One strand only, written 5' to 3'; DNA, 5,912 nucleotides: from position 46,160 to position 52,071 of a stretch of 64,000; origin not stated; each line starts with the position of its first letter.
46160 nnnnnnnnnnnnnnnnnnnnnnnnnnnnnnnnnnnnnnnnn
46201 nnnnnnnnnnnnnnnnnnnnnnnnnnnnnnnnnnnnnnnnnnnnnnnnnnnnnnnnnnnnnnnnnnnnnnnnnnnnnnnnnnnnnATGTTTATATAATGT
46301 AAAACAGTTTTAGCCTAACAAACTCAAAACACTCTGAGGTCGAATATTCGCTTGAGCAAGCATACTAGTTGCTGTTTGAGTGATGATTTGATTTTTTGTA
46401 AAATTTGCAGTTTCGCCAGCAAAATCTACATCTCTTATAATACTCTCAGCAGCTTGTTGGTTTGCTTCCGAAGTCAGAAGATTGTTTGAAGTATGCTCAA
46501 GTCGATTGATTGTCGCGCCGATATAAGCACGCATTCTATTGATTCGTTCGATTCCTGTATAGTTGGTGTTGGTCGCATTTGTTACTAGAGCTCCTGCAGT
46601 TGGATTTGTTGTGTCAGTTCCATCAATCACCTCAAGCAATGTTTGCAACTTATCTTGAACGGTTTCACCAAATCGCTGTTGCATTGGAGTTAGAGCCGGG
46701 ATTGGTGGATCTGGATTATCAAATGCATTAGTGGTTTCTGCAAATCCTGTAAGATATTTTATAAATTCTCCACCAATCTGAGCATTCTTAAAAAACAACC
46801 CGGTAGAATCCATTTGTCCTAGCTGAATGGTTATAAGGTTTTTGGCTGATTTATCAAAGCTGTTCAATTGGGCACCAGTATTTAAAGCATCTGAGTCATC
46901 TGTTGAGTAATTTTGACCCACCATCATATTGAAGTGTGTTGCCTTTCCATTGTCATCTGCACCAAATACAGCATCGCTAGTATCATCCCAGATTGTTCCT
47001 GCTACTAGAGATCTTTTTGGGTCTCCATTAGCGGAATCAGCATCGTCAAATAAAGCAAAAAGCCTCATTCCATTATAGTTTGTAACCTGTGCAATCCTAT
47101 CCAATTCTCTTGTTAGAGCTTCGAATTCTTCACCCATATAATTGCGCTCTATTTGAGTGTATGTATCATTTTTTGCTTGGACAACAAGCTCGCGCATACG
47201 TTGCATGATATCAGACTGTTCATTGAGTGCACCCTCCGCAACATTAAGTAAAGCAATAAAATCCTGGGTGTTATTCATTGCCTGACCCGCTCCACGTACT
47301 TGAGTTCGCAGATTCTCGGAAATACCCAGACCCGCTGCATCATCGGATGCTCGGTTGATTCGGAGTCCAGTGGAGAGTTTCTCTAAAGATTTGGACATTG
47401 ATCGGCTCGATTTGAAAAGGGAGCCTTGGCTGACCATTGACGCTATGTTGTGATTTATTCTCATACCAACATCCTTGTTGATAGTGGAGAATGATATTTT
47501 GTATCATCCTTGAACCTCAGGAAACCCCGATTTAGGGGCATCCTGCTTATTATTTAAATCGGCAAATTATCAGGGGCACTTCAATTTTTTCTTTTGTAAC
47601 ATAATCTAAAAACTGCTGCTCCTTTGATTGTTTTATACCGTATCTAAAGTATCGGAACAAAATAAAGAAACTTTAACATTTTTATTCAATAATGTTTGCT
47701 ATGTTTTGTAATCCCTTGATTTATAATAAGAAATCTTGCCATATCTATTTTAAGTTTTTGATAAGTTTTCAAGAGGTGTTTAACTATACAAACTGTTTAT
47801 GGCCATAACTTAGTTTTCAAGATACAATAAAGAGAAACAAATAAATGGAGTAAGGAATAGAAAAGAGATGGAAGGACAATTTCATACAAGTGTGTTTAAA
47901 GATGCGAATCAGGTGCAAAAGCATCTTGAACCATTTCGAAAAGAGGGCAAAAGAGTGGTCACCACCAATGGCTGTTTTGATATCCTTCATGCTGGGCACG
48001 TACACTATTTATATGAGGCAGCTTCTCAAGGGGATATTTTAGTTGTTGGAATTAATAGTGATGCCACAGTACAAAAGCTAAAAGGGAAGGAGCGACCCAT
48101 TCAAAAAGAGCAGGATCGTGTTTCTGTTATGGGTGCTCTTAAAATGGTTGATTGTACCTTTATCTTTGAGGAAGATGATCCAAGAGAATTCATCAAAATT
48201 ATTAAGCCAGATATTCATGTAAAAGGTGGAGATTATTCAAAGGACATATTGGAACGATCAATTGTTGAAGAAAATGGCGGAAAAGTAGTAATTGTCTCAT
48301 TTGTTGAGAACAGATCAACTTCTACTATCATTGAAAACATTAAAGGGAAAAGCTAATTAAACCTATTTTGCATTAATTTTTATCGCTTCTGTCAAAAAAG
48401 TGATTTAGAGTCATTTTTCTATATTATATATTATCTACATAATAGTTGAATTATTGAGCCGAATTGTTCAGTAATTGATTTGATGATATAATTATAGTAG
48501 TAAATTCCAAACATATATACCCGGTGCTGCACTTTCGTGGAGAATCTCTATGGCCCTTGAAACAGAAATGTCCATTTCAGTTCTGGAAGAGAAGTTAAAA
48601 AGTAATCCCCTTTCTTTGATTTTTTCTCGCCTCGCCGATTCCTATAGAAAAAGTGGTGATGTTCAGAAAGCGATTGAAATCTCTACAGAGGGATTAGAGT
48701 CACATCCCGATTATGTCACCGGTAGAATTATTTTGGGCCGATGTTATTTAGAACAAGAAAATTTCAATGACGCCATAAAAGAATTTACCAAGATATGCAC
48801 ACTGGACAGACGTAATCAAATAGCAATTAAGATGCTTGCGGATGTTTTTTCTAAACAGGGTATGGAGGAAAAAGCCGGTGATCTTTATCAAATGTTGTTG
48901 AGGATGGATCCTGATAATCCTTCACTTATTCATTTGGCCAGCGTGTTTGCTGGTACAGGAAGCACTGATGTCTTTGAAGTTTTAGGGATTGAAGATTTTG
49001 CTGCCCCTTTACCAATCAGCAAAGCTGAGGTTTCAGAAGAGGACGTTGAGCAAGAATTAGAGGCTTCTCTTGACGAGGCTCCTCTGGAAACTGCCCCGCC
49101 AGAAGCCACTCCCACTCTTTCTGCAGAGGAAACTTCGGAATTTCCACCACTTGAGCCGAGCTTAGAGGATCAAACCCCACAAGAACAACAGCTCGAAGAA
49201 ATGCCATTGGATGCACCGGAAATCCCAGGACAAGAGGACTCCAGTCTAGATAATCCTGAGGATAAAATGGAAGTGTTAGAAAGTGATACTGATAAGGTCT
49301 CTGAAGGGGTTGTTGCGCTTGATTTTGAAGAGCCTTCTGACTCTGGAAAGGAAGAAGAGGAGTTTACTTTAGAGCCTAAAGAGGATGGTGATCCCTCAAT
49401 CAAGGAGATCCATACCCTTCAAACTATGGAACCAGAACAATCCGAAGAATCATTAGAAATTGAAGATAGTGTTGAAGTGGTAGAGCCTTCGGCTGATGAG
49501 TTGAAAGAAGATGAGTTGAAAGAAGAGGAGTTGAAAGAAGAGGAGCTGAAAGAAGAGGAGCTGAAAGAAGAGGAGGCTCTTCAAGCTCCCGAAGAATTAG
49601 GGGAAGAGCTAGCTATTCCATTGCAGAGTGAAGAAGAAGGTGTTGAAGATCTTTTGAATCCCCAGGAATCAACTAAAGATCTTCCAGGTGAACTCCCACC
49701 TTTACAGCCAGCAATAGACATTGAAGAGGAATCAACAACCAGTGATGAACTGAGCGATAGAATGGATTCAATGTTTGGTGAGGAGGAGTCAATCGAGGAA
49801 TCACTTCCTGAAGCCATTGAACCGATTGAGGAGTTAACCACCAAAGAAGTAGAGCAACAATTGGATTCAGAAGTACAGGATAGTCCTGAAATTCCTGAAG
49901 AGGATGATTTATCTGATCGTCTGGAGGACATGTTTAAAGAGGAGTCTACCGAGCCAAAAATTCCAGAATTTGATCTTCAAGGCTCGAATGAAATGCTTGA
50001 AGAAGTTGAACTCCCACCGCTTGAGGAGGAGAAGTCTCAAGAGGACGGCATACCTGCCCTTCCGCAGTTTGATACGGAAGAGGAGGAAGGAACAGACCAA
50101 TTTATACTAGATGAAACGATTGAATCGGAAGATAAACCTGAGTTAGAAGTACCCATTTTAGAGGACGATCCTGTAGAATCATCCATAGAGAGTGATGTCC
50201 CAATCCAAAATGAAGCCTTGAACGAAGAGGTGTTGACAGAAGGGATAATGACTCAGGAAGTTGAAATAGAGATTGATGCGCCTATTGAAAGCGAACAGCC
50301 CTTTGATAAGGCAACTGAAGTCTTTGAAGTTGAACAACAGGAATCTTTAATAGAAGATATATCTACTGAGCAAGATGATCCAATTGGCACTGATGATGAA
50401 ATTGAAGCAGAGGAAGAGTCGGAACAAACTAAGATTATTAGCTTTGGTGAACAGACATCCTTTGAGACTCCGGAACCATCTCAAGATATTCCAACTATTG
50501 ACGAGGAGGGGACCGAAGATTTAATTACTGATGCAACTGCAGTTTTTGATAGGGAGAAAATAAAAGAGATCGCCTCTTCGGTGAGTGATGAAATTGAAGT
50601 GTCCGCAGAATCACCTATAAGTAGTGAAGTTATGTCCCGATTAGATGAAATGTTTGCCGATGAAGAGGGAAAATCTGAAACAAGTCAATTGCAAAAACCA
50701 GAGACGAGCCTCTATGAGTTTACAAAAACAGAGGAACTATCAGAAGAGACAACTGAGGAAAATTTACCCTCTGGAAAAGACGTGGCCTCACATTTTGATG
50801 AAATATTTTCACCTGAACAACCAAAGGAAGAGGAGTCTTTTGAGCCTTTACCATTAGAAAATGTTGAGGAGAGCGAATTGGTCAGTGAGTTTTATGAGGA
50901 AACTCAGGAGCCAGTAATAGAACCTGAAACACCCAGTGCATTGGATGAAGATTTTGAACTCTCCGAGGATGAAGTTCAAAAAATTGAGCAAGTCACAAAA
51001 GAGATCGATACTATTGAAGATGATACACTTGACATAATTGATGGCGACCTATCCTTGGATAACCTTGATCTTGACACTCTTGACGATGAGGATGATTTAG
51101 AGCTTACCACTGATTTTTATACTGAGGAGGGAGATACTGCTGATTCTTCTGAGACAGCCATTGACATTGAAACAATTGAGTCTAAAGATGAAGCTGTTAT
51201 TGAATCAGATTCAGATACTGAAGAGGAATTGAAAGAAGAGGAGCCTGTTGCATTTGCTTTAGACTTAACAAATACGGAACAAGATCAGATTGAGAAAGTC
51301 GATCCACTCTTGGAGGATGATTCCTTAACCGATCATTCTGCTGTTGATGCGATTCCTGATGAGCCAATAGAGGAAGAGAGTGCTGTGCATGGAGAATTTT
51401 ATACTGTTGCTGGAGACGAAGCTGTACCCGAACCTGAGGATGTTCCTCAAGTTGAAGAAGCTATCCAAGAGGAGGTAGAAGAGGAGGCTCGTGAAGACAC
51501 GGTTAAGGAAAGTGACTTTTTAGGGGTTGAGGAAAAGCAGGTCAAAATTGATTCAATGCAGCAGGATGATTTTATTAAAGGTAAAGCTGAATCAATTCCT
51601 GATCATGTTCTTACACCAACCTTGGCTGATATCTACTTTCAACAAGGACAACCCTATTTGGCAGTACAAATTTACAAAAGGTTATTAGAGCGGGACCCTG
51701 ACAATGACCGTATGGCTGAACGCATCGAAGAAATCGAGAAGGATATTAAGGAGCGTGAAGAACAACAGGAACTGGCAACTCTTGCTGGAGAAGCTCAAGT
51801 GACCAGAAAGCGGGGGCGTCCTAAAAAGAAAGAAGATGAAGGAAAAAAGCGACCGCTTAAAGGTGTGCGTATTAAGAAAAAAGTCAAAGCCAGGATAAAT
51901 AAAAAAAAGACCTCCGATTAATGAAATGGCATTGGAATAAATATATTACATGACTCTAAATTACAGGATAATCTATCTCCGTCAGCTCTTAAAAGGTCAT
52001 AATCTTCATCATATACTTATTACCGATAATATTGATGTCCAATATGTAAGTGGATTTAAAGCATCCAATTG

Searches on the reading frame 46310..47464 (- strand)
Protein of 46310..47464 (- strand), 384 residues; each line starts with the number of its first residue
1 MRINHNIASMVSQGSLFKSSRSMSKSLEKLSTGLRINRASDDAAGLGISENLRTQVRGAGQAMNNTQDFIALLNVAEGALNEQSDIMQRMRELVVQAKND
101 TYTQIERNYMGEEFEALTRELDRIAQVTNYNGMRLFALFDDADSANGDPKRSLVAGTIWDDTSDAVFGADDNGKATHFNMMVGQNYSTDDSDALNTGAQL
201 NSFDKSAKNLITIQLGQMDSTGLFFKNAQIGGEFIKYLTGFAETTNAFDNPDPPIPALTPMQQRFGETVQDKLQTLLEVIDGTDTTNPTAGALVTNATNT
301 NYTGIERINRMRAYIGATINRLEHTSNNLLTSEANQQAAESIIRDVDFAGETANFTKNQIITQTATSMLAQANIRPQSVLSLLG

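Call 53: search_protein_families(library=pfam, proteins=[window:46310-47464:-], max_evalue=0.0001)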
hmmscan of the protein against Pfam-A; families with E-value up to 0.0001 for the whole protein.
window:46310-47464:- (384 aa): 2 families
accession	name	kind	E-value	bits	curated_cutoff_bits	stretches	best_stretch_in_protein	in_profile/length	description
PF00669.25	Flagellin_N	-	5.9e-43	146.7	26.6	1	3-137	1-135/139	Bacterial flagellin N-terminal helical region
PF00700.27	Flagellin_C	-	1.9e-22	79.8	23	1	305-383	8-86/86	Bacterial flagellin C-terminal helical region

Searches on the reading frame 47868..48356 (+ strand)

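Call 53: search_protein_families(library=pfam, proteins=[window:47868-48356:+], max_evalue=0.0001)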
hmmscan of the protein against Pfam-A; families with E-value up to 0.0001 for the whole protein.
window:47868-48356:+ (162 aa): 1 family
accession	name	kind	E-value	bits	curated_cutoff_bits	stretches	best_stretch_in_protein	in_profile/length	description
PF01467.32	CTP_transf_like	-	8.7e-19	68.5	21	1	33-143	2-109/133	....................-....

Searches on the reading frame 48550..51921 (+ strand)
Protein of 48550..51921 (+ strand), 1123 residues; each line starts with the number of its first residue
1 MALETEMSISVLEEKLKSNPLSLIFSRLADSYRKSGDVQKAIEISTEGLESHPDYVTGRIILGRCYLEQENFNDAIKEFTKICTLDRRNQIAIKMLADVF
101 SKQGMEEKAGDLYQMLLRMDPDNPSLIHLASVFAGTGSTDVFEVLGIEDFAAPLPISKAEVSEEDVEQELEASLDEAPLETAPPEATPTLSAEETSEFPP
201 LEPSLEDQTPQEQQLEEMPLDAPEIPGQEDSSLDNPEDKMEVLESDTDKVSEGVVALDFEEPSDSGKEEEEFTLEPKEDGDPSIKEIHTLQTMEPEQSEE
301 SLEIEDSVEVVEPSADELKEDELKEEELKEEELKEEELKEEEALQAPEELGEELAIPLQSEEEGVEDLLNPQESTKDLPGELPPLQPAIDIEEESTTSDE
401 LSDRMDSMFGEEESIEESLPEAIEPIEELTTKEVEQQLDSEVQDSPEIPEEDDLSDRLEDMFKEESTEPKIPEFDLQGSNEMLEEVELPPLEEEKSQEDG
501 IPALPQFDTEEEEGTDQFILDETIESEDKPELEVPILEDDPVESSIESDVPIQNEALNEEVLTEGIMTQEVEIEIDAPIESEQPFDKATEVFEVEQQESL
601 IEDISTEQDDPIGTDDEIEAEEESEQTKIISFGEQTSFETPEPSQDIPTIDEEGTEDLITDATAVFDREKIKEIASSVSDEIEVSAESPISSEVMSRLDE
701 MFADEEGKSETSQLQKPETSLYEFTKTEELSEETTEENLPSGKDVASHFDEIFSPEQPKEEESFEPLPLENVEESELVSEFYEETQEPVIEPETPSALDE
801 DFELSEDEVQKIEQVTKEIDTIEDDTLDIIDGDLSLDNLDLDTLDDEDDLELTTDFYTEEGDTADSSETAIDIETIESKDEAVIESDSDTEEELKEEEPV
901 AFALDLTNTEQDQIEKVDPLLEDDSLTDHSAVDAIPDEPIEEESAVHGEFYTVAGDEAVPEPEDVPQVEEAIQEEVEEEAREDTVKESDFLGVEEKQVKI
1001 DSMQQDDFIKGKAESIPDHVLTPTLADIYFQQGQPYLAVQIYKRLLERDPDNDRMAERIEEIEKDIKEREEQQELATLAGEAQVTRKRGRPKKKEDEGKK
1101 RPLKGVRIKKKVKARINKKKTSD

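Call 54: search_protein_families(library=pfam, proteins=[window:48550-51921:+], max_evalue=0.0001)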
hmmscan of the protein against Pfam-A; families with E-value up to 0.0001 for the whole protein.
window:48550-51921:+ (1123 aa): 12 families
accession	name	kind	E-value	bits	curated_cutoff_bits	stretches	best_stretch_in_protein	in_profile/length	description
PF07719.23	TPR_2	-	3.3e-14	52.2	27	0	1025-1052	7-34/34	Tetratricopeptide repeat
PF13428.12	TPR_14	-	1.8e-12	47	23.5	0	1024-1056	6-38/44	Tetratricopeptide repeat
PF00515.34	TPR_1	-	1.9e-12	46.8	27.8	0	1025-1052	7-34/34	Tetratricopeptide repeat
PF14559.12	TPR_19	-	2.1e-12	47.6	25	0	34-79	3-48/68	Tetratricopeptide repeat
PF13181.12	TPR_8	-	8.8e-12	44.6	25.7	0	1025-1052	7-34/34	Tetratricopeptide repeat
PF13174.12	TPR_6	-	1.7e-10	41.3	26.3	0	1025-1051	6-32/33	Tetratricopeptide repeat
PF13432.12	TPR_16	-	1.3e-09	38.8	32.7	0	27-84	2-59/65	Tetratricopeptide repeat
PF13176.12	TPR_7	-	4.7e-09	36.1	27.9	0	26-44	3-21/36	Tetratricopeptide repeat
PF13424.12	TPR_12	-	1.3e-08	35.4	30.1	0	25-87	6-76/77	Tetratricopeptide repeat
PF12895.13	ANAPC3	-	9.9e-07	29.4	27.2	0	28-79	29-79/82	Anaphase-promoting complex, cyclosome, subunit 3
PF13414.12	TPR_11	-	3.2e-05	24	26.8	0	1027-1053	2-28/42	TPR repeat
PF13431.12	TPR_17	-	5.4e-05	23.6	24.4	0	47-76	4-33/34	Tetratricopeptide repeat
